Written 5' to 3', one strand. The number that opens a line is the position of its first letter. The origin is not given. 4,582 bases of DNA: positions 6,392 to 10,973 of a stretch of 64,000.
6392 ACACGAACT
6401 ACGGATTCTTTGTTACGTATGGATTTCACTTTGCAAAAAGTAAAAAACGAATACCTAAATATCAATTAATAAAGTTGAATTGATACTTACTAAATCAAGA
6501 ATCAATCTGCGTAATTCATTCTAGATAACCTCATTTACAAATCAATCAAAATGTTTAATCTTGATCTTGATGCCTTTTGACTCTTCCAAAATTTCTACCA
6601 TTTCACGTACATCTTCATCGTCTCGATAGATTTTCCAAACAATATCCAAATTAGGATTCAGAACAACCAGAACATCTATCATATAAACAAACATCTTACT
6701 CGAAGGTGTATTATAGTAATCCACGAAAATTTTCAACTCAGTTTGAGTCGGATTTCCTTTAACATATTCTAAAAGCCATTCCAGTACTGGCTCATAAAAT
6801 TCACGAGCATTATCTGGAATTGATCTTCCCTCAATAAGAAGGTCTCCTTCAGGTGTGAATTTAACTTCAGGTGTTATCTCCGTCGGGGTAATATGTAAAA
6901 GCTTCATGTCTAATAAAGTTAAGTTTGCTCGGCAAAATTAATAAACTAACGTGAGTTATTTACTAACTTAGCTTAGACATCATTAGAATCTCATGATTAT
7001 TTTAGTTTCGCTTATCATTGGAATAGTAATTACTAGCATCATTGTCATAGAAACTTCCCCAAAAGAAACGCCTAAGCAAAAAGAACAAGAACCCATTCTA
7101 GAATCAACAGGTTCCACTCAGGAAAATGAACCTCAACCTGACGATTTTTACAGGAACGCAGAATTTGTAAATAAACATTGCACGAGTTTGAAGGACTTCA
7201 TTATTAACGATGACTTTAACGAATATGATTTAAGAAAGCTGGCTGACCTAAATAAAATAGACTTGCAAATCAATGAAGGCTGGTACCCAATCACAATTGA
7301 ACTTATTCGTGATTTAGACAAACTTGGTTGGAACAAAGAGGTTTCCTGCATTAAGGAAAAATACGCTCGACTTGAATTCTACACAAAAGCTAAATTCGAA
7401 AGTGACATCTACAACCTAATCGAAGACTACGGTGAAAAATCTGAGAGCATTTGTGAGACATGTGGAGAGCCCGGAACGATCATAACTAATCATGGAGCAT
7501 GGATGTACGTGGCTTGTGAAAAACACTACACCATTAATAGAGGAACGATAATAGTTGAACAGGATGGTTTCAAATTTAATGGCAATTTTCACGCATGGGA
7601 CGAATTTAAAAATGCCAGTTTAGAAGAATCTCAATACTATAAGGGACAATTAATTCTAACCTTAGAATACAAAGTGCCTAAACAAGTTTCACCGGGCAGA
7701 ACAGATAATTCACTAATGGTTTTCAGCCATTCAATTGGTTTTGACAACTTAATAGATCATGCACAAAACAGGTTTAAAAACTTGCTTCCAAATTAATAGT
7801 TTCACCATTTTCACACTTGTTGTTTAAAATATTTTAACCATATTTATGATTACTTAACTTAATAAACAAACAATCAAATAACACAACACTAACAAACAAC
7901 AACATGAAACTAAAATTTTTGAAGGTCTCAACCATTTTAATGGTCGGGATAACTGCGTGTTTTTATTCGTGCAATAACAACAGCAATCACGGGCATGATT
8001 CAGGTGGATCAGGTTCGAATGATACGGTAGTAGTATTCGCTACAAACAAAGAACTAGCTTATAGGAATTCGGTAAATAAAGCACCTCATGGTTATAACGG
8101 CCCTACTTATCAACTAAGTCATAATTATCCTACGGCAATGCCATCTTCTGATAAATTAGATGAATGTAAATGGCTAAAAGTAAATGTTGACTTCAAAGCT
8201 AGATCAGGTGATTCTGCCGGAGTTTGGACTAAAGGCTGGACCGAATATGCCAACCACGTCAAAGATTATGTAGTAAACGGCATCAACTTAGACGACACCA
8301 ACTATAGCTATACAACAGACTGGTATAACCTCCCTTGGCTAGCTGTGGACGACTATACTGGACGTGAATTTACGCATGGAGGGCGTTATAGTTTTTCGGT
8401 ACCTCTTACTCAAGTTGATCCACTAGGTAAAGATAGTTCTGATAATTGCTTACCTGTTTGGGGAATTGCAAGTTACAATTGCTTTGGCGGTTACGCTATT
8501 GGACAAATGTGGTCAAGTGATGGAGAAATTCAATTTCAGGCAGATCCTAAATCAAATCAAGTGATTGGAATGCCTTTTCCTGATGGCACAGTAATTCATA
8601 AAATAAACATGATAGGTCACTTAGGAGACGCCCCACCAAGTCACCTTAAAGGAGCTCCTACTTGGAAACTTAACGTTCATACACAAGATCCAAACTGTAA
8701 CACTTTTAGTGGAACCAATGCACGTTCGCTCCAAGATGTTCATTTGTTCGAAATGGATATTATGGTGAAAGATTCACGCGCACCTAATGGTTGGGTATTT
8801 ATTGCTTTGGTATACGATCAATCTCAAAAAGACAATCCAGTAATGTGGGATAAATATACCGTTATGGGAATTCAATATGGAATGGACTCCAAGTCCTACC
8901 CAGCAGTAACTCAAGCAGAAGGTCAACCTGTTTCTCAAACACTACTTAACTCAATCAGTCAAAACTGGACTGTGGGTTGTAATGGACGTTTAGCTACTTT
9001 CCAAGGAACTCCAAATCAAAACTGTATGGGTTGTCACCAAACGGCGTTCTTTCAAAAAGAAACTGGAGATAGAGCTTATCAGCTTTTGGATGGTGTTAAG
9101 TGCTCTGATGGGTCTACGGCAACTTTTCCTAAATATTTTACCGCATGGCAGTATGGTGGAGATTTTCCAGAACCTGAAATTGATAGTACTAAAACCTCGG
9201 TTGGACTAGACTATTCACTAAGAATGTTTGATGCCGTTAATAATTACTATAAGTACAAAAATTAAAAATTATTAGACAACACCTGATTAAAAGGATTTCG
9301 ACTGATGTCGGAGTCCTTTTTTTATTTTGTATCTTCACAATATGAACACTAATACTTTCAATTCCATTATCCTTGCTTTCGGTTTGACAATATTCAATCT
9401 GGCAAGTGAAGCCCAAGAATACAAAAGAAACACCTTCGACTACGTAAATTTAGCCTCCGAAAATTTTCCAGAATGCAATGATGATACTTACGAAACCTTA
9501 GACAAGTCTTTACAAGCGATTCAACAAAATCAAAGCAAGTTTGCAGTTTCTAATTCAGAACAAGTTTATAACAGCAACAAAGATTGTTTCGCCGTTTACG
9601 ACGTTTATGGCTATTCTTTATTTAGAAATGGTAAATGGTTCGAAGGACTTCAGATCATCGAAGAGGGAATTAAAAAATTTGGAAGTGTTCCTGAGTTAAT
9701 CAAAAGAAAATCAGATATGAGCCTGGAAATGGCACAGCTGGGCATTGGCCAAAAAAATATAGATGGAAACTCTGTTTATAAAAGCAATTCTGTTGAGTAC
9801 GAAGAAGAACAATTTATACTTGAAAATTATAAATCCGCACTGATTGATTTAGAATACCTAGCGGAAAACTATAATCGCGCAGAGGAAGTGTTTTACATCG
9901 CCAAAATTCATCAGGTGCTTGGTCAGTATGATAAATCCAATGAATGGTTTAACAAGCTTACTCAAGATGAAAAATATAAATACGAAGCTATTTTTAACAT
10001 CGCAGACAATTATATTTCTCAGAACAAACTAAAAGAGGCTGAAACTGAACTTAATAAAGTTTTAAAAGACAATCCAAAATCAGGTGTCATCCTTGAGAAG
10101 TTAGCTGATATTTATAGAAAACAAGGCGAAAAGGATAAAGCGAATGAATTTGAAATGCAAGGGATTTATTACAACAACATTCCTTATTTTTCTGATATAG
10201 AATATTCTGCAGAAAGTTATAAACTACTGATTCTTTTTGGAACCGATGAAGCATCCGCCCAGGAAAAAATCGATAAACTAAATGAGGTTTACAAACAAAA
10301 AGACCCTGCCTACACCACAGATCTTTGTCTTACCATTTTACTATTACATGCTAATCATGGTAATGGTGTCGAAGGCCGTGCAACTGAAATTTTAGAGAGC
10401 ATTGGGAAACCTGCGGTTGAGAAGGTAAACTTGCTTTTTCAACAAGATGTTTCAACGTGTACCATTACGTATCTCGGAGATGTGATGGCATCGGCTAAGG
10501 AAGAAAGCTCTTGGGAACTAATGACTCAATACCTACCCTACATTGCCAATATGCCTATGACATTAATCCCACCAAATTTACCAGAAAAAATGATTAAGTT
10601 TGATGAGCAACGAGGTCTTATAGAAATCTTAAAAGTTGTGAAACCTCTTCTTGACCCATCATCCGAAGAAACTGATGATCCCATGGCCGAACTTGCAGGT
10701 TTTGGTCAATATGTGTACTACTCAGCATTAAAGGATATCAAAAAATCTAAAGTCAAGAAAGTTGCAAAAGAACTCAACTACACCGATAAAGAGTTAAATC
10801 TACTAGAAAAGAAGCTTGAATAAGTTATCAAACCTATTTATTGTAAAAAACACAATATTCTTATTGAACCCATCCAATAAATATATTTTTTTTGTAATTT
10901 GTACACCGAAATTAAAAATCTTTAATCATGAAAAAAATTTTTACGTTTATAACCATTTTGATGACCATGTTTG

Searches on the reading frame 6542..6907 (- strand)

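Call 7: search_protein_families(library=pfam, proteins=[window:6542-6907:-], max_evalue=0.001)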
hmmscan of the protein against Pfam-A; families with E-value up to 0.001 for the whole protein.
window:6542-6907:- (121 aa): 1 family
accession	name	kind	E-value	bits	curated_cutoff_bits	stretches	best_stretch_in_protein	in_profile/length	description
PF09345.15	SiaC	-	3.6e-24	85.2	24.5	1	6-117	1-117/120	SiaC family regulatory phosphoprotein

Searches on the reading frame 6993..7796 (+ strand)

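Call 7: search_protein_families(library=pfam, proteins=[window:6993-7796:+], max_evalue=0.001)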
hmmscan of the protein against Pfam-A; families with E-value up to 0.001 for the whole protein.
window:6993-7796:+ (267 aa): 0 families

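Call 72: search_protein_families(library=pfam, proteins=[window:6993-7796:+], max_evalue=0.05)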
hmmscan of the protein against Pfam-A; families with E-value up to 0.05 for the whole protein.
window:6993-7796:+ (267 aa): 1 family
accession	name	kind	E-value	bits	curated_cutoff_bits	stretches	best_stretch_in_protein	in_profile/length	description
PF10496.14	Syntaxin-18_N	-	0.021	15.6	30.6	1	27-71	20-65/87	SNARE-complex protein Syntaxin-18 N-terminus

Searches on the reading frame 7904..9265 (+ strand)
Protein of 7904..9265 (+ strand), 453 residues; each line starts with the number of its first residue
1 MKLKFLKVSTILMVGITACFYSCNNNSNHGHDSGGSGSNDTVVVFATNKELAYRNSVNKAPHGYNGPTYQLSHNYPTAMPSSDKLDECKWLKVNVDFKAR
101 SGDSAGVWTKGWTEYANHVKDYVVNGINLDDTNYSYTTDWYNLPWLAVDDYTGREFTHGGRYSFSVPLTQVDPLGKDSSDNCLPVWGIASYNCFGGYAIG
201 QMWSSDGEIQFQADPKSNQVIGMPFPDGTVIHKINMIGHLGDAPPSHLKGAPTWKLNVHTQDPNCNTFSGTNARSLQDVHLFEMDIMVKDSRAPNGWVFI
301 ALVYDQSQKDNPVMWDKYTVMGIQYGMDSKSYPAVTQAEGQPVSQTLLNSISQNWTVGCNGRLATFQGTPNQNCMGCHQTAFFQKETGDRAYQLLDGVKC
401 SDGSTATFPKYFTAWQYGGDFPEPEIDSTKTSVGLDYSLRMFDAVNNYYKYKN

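Call 7: search_protein_families(library=pfam, proteins=[window:7904-9265:+], max_evalue=0.001)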
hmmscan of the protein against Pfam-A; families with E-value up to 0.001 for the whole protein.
window:7904-9265:+ (453 aa): 0 families

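Call 72: search_protein_families(library=pfam, proteins=[window:7904-9265:+], max_evalue=0.05)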
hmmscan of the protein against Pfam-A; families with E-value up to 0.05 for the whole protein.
window:7904-9265:+ (453 aa): 1 family
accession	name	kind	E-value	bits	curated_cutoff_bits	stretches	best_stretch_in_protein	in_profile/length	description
PF16694.10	Cytochrome_P460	-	0.0096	16.8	27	0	274-309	62-100/125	Cytochrome P460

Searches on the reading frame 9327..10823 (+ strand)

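Call 7: search_protein_families(library=pfam, proteins=[window:9327-10823:+], max_evalue=0.001)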
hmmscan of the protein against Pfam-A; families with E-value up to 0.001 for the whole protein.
window:9327-10823:+ (498 aa): 7 families
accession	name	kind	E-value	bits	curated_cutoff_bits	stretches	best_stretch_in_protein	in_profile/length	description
PF07719.23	TPR_2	-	1.5e-10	40.8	27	0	220-251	2-33/34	Tetratricopeptide repeat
PF14559.12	TPR_19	-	7.7e-08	33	25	1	199-251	5-57/68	Tetratricopeptide repeat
PF13174.12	TPR_6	-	1.5e-07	32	26.3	0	220-252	1-33/33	Tetratricopeptide repeat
PF13428.12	TPR_14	-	9.5e-06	26.3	23.5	0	226-262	8-44/44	Tetratricopeptide repeat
PF12895.13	ANAPC3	-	3.2e-05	24.5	27.2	0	166-244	3-81/82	Anaphase-promoting complex, cyclosome, subunit 3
PF13181.12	TPR_8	-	6.2e-05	23.3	25.7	0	219-247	1-29/34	Tetratricopeptide repeat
PF13424.12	TPR_12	-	6.9e-05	23.4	30.1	0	245-277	29-69/77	Tetratricopeptide repeat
